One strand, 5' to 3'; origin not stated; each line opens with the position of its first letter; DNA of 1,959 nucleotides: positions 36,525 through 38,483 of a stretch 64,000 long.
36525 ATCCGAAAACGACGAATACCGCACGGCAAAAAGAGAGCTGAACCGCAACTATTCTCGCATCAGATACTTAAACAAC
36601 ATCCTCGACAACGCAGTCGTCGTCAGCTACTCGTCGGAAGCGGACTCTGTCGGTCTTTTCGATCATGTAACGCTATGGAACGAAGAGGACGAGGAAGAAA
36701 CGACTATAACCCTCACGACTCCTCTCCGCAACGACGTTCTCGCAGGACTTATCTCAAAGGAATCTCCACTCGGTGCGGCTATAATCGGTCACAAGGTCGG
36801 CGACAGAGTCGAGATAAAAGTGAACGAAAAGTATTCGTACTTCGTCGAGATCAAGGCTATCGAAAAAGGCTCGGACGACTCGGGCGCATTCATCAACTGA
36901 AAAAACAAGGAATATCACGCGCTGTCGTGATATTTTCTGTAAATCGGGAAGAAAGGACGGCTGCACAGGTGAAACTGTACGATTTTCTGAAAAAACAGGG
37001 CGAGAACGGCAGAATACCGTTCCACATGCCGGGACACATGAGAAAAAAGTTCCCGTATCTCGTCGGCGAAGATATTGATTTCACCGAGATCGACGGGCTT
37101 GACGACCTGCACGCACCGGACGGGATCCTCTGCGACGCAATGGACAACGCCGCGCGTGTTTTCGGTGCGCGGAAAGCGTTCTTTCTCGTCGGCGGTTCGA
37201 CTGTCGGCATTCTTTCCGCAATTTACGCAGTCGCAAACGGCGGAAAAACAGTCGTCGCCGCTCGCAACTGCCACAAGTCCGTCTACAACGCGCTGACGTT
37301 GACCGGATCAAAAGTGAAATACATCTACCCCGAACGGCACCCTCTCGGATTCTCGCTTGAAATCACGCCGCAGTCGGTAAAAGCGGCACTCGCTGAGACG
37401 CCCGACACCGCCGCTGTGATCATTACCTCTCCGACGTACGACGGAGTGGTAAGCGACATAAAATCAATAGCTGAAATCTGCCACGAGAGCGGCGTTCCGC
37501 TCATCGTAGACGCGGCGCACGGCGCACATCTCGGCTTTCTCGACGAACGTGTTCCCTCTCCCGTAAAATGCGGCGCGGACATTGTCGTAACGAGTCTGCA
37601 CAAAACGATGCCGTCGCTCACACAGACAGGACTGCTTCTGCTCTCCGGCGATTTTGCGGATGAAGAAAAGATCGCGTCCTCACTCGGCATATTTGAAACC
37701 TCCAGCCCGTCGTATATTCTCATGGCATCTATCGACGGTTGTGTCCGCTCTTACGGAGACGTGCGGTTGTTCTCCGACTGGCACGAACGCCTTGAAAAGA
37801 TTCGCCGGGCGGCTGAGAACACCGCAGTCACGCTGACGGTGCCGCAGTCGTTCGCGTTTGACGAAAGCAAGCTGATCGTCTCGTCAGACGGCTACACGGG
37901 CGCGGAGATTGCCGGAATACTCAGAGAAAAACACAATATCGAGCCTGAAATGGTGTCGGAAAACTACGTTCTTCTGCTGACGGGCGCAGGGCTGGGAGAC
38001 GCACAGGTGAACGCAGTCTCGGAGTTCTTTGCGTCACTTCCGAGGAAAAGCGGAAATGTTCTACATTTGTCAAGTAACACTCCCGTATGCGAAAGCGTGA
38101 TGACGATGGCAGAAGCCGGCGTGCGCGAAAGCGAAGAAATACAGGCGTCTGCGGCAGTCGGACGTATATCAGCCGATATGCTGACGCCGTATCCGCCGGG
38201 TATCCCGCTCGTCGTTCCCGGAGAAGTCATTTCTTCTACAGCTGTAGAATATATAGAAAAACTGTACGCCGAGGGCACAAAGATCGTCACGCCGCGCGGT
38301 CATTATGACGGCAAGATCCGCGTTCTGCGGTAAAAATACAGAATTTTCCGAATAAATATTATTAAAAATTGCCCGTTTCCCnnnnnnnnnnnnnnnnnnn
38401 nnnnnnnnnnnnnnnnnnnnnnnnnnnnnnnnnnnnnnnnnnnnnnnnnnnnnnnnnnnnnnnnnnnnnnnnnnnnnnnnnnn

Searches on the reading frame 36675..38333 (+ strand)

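Call 51: search_protein_families(library=pfam, proteins=[window:36675-38333:+])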
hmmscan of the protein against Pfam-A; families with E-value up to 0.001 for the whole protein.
window:36675-38333:+ (552 aa): 10 families
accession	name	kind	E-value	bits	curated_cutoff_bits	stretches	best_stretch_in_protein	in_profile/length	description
PF01276.26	OKR_DC_1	-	2e-54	185.4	27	1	101-379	3-313/417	Orn/Lys/Arg decarboxylase, major domain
PF03711.20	OKR_DC_1_C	-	2.3e-11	44.5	24.2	1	473-530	50-110/132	Orn/Lys/Arg decarboxylase, C-terminal domain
PF05889.19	SepSecS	-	5.2e-10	39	21.1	1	161-311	67-224/389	O-phosphoseryl-tRNA(Sec) selenium transferase, SepSecS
PF01041.23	DegT_DnrJ_EryC1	-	2.4e-09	37.3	19.8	1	172-293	45-159/360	DegT/DnrJ/EryC1/StrS aminotransferase family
PF00155.27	Aminotran_1_2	-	1.5e-07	31.4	19.7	1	166-344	65-254/361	Aminotransferase class I and II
PF01053.26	Cys_Met_Meta_PP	-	1.7e-07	30.6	27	1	162-311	64-199/381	Cys/Met metabolism PLP-dependent enzyme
PF00266.25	Aminotran_5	-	2.6e-07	30.4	21.5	1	160-323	53-213/371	Aminotransferase class-V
PF01212.27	Beta_elim_lyase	-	9.7e-05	22.3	27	1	148-283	30-172/288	Beta-eliminating lyase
PF02347.22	GDC-P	-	0.00015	21.2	26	1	228-307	180-255/429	Glycine cleavage system P-protein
PF00464.25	SHMT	-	0.00051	19.2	27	1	252-314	177-236/399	Serine hydroxymethyltransferase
